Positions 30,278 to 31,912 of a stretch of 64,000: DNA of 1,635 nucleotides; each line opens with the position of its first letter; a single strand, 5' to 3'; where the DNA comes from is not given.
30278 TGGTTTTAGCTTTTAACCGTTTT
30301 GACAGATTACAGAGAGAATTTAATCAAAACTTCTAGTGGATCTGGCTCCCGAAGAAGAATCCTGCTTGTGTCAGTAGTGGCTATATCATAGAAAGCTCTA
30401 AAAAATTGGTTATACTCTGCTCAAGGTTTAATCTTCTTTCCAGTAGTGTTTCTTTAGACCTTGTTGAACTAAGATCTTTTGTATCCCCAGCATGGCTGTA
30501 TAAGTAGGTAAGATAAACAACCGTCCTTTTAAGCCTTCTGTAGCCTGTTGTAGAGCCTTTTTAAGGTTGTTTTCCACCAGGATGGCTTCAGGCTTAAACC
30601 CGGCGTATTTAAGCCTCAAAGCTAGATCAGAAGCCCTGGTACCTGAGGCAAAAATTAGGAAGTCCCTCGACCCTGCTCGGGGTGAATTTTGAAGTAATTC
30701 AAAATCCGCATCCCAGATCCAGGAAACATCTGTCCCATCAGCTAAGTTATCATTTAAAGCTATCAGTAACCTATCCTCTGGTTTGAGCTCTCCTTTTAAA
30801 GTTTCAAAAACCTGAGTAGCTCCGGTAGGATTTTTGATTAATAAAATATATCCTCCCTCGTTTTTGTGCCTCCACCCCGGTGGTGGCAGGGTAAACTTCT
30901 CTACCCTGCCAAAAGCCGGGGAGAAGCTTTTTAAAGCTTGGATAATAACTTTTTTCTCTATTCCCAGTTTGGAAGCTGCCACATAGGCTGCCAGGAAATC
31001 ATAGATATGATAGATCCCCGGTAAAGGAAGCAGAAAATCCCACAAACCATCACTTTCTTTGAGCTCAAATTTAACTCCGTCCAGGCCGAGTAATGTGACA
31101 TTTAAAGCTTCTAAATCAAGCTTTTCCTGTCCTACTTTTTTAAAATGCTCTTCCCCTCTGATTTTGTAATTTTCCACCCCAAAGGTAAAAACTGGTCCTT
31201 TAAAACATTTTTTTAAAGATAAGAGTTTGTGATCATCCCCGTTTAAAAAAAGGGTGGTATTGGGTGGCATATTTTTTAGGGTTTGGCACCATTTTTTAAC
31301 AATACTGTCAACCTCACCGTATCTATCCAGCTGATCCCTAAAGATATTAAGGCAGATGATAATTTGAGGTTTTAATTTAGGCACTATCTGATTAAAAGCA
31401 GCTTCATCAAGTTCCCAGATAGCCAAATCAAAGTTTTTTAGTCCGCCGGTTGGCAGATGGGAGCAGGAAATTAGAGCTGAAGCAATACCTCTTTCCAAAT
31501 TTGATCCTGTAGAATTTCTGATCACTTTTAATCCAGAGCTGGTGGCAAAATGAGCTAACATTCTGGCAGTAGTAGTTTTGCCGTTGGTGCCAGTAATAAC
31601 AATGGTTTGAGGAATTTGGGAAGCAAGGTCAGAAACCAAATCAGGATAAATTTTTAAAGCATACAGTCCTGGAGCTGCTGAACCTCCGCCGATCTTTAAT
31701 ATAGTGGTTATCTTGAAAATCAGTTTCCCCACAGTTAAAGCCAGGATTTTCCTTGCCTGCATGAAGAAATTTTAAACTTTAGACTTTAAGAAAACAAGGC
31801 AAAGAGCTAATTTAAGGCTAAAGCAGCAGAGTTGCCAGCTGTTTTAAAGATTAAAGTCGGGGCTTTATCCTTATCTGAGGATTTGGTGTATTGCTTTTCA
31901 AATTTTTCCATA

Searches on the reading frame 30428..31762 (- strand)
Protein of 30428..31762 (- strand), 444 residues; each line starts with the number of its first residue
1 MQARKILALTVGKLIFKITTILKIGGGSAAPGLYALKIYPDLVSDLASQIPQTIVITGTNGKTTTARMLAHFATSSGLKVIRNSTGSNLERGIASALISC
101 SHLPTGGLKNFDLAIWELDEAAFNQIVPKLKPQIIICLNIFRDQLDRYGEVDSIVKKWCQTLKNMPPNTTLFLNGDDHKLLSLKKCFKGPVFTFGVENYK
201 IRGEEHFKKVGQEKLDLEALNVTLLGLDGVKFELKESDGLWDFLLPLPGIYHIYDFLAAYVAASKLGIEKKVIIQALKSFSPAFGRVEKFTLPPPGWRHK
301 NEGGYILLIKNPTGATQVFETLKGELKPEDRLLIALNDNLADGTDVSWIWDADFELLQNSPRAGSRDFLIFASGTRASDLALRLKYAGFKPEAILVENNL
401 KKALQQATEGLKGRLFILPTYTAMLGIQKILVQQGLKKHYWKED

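Call 70: search_protein_families(library=pfam, proteins=[window:30428-31762:-], max_evalue=0.00001)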
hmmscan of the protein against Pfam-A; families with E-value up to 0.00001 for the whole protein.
window:30428-31762:- (444 aa): 2 families
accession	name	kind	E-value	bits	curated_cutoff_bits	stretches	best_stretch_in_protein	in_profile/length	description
PF08353.15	MurT_C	-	3.5e-32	111.1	25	1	308-424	1-110/110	MurT ligase C-terminal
PF08245.18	Mur_ligase_M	-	1.4e-16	61.5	24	1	56-263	1-200/200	Mur ligase middle domain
